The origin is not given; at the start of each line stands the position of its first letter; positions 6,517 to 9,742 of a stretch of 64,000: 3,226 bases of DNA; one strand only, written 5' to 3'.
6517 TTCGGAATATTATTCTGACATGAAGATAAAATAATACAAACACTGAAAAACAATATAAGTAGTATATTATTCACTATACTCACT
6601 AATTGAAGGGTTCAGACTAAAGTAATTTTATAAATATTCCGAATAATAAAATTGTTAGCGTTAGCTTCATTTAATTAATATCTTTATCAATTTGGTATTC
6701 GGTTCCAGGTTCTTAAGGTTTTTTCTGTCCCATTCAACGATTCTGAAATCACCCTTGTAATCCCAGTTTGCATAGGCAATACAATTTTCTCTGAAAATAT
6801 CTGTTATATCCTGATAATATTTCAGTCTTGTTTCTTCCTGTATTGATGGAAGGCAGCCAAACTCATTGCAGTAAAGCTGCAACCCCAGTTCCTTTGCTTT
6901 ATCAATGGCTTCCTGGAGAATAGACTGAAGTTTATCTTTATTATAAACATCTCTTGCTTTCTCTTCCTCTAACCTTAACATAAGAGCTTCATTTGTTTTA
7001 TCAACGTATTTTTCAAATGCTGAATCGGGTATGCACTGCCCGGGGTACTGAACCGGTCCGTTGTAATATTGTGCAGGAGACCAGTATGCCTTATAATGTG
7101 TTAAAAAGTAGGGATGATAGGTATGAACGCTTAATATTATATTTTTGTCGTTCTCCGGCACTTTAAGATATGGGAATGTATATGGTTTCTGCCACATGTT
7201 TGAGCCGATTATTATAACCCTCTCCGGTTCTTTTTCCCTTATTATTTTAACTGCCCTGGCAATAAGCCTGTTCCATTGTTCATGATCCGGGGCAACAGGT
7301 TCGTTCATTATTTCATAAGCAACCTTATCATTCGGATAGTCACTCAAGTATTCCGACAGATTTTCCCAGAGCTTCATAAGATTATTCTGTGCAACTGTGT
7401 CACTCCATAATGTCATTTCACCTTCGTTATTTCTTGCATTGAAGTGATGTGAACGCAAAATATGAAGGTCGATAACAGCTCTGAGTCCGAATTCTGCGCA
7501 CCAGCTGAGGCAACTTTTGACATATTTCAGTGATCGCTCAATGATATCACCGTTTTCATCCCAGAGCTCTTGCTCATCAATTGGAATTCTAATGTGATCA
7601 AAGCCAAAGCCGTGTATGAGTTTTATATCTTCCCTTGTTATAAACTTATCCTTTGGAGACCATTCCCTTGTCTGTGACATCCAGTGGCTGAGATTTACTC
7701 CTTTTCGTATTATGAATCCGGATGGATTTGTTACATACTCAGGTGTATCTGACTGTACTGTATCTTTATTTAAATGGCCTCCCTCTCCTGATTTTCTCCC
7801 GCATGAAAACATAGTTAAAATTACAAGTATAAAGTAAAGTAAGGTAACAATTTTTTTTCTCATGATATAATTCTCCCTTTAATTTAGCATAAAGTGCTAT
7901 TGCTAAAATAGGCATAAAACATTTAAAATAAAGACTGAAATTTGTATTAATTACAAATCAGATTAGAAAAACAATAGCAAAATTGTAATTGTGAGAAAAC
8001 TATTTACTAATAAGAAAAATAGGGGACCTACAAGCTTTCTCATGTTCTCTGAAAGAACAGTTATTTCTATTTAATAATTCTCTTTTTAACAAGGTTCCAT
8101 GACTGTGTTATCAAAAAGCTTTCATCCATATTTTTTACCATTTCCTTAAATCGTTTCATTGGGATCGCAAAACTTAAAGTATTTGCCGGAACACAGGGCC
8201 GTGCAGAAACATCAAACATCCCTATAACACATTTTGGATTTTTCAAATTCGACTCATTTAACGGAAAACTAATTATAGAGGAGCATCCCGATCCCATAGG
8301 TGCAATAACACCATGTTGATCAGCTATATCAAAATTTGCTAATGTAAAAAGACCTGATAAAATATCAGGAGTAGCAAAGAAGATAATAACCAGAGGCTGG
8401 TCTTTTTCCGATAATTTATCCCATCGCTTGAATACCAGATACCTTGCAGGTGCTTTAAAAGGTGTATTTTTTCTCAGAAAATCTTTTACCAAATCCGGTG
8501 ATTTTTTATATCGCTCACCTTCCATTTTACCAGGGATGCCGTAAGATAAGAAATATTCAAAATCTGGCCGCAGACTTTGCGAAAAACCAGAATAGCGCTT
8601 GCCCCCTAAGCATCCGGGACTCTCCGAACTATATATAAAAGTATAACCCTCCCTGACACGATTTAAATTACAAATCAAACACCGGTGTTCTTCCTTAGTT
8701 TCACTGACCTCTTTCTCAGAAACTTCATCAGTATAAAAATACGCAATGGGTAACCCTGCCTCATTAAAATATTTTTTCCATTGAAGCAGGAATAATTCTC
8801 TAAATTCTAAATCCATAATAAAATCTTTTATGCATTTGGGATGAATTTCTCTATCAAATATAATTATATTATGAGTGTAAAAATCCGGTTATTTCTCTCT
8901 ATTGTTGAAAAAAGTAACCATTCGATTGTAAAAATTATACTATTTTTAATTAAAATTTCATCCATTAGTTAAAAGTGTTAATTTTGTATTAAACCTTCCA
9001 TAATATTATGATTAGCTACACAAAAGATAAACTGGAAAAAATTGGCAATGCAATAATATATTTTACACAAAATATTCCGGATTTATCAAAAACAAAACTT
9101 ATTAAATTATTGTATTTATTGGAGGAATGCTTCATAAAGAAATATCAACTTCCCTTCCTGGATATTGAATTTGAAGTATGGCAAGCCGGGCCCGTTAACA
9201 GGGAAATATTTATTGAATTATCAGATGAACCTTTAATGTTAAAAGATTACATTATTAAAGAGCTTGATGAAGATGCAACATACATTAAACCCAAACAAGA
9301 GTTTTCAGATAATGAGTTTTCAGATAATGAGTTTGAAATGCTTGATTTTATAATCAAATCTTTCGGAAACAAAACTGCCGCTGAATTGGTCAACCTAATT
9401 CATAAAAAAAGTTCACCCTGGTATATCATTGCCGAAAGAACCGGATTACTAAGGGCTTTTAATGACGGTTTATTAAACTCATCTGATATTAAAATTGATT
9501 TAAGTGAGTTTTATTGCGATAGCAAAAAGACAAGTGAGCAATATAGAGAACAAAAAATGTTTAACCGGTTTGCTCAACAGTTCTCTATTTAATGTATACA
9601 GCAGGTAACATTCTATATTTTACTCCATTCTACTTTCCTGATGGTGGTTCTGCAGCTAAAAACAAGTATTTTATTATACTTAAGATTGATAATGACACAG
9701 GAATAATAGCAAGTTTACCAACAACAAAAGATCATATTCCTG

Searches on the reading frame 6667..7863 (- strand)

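Call 57: search_protein_families(library=pfam, proteins=[window:6667-7863:-], max_evalue=0.0001)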
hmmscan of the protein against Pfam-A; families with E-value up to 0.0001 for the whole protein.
window:6667-7863:- (398 aa): 1 family
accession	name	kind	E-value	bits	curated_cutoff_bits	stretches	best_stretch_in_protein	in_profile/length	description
PF00150.24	Cellulase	-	3.1e-37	129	23.5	1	64-370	16-269/272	Cellulase (glycosyl hydrolase family 5)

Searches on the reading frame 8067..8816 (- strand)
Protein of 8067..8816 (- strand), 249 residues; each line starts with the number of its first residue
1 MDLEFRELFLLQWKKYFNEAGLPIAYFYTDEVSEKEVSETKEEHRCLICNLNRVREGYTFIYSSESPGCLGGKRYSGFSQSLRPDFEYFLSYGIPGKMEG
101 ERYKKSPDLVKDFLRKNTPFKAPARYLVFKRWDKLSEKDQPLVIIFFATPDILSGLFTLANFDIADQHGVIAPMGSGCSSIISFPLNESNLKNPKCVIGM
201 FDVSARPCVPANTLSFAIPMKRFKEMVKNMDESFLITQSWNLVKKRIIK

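Call 9: search_protein_families(library=pfam, proteins=[window:8067-8816:-], max_evalue=0.001)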
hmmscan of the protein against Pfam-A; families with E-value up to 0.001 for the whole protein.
window:8067-8816:- (249 aa): 1 family
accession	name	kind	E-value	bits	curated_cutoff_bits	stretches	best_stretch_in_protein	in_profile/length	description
PF02596.20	DUF169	-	1.8e-29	103.5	27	1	23-229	12-209/209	Uncharacterised ArCR, COG2043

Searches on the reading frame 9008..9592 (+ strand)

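Call 9: search_protein_families(library=pfam, proteins=[window:9008-9592:+], max_evalue=0.001)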
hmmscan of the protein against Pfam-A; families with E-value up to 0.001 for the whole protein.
window:9008-9592:+ (194 aa): 1 family
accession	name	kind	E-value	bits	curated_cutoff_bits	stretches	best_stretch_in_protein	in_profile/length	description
PF13274.11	SocA_Panacea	-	4.1e-18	66.8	25.7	1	31-139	1-113/113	Antitoxin SocA-like, Panacea domain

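Call 98: search_protein_families(library=padloc, proteins=[window:9008-9592:+], max_evalue=0.001)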
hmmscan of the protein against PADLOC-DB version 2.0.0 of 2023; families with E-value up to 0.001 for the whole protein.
window:9008-9592:+ (194 aa): 0 families
